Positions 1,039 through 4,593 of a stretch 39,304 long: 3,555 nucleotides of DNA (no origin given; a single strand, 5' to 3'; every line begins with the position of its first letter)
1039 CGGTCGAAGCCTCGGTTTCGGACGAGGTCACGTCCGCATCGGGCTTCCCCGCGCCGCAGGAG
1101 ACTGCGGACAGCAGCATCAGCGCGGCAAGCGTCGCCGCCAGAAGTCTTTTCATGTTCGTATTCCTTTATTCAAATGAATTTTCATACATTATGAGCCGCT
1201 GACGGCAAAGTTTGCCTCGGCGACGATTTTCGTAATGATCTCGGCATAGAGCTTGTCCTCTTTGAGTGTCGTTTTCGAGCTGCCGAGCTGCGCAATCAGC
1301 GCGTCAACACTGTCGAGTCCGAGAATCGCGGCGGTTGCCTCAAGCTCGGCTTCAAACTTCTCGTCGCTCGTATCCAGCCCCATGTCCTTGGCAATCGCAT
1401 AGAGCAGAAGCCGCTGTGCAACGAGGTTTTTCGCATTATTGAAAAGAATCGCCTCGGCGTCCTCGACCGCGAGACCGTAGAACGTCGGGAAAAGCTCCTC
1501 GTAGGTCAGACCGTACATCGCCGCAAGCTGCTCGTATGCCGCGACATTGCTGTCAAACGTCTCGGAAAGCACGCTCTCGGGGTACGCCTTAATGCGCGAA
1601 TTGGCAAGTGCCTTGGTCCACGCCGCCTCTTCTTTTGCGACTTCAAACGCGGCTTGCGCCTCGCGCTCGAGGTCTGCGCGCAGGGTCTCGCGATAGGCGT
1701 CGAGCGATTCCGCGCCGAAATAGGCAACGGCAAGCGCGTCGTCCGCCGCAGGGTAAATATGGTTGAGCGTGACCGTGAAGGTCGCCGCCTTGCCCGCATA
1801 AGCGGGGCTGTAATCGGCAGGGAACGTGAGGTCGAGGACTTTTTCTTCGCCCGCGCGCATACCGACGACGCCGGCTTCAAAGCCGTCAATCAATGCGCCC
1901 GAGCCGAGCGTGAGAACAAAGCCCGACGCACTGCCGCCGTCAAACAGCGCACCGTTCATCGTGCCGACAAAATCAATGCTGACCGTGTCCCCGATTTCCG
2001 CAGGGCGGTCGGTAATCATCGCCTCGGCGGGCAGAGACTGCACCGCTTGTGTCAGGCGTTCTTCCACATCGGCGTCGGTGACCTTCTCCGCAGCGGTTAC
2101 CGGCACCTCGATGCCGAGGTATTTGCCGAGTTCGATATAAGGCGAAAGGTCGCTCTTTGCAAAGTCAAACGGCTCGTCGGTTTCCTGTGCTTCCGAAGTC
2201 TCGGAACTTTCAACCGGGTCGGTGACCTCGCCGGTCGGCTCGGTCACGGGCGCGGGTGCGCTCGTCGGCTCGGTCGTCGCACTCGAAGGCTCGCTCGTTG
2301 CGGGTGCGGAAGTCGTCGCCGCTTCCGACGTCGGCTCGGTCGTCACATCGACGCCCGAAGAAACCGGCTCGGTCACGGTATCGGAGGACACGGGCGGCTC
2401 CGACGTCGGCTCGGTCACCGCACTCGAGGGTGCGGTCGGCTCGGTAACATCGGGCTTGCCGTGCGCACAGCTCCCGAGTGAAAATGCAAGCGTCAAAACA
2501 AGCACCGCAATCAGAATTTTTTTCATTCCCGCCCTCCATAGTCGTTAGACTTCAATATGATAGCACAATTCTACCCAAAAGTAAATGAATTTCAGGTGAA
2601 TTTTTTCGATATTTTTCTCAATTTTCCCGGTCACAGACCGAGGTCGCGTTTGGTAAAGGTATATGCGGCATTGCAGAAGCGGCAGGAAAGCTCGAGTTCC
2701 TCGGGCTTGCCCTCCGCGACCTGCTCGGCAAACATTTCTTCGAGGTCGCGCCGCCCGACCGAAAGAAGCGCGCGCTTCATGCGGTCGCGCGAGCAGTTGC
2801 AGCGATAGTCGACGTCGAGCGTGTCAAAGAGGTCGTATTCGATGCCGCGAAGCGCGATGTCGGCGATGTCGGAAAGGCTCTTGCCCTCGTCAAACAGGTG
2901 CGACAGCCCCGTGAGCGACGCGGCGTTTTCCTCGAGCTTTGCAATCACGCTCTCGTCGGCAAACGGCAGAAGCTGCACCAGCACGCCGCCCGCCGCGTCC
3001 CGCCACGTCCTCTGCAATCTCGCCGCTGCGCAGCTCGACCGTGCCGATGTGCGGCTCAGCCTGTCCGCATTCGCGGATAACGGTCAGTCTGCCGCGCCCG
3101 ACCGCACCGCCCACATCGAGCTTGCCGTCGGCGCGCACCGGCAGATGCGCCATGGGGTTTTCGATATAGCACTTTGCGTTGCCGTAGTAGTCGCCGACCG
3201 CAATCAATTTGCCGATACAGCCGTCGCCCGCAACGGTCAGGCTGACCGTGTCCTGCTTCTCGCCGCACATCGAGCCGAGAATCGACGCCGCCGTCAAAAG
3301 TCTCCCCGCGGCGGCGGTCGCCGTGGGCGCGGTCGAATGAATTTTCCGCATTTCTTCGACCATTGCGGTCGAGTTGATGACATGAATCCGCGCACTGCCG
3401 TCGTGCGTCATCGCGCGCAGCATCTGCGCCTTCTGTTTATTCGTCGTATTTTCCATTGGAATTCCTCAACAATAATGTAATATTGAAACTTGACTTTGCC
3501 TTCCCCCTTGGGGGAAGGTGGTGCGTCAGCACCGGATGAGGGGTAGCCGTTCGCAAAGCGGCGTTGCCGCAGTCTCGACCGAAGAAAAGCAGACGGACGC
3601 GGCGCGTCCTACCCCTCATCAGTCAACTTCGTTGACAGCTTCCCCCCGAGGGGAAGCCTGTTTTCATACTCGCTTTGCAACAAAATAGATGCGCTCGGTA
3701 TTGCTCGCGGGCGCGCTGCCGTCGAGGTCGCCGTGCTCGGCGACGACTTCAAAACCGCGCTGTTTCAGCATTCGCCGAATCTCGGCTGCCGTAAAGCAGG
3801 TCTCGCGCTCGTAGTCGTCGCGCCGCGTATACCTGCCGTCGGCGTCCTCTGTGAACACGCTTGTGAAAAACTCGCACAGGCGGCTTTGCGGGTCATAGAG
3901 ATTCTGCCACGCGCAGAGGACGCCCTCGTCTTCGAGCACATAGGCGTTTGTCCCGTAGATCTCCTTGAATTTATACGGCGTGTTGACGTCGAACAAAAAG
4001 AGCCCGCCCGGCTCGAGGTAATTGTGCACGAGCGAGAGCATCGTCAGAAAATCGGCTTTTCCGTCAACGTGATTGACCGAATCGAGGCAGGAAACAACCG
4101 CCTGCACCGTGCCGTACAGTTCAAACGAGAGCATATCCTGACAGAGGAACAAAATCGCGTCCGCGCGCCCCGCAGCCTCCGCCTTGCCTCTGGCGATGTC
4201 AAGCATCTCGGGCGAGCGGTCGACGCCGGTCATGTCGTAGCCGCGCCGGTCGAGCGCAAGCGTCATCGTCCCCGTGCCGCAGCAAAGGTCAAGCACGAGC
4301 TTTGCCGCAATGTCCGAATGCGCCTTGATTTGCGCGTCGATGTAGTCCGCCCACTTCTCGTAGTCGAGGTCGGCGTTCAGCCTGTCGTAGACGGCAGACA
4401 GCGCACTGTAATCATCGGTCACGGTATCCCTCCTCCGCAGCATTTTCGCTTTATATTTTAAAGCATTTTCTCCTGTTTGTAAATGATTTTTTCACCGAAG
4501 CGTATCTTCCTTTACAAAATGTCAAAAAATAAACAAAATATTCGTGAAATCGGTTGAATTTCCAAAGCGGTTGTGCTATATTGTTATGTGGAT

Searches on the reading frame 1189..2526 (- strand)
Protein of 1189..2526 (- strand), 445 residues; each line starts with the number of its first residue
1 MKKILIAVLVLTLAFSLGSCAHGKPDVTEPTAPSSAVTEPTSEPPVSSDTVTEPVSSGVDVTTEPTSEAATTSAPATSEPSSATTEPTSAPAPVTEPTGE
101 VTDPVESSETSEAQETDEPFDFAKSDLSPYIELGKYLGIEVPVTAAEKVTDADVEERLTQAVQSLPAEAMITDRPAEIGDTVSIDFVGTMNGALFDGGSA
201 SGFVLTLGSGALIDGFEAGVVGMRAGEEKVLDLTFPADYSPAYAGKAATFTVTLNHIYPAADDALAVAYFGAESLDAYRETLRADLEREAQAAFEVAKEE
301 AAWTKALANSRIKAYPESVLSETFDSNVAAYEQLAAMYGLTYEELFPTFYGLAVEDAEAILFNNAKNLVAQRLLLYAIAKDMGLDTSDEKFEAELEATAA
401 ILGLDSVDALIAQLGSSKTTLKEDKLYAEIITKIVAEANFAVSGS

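Call 45: search_protein_families(library=pfam, proteins=[window:1189-2526:-], max_evalue=0.001)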
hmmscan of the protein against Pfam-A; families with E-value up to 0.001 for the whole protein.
window:1189-2526:- (445 aa): 3 families
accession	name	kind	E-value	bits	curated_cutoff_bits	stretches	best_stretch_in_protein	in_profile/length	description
PF00254.34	FKBP_C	-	5.6e-15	55.9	21.1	1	174-254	3-93/94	FKBP-type peptidyl-prolyl cis-trans isomerase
PF05698.19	Trigger_C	-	2.9e-14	53.9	22.7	1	274-435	1-161/162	Bacterial trigger factor protein (TF) C-terminus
PF05697.18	Trigger_N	-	0.00021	22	22.2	1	104-160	86-143/144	Bacterial trigger factor protein (TF)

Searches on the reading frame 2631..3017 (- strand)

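Call 45: search_protein_families(library=pfam, proteins=[window:2631-3017:-], max_evalue=0.001)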
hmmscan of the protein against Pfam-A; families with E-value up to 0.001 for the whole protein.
window:2631-3017:- (128 aa): 1 family
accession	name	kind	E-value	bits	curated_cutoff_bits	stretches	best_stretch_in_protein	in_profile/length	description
PF01430.24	HSP33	-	1.9e-27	96.8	21.4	1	7-122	165-273/273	Hsp33 protein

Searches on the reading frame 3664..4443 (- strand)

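Call 45: search_protein_families(library=pfam, proteins=[window:3664-4443:-], max_evalue=0.001)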
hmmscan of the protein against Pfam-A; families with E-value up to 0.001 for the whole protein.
window:3664-4443:- (259 aa): 7 families
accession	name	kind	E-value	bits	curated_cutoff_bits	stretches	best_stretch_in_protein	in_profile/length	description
PF13649.12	Methyltransf_25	-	3.1e-17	63.5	27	1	50-147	1-97/97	Methyltransferase domain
PF13489.12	Methyltransf_23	-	1.6e-14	54.4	27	1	31-235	9-163/164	Methyltransferase domain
PF08241.18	Methyltransf_11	-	7.2e-13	49.4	21.2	1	51-151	1-95/95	Methyltransferase domain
PF13847.12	Methyltransf_31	-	2.5e-09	37.4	27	1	49-152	6-110/145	Methyltransferase domain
PF01209.24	Ubie_methyltran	-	3.4e-09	36.8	20.1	1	7-148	8-148/233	ubiE/COQ5 methyltransferase family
PF08242.18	Methyltransf_12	-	1.9e-08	35.3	30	1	51-149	1-98/98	Methyltransferase domain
PF02353.26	CMAS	-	9e-05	22.4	27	1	48-160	64-173/273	Mycolic acid cyclopropane synthetase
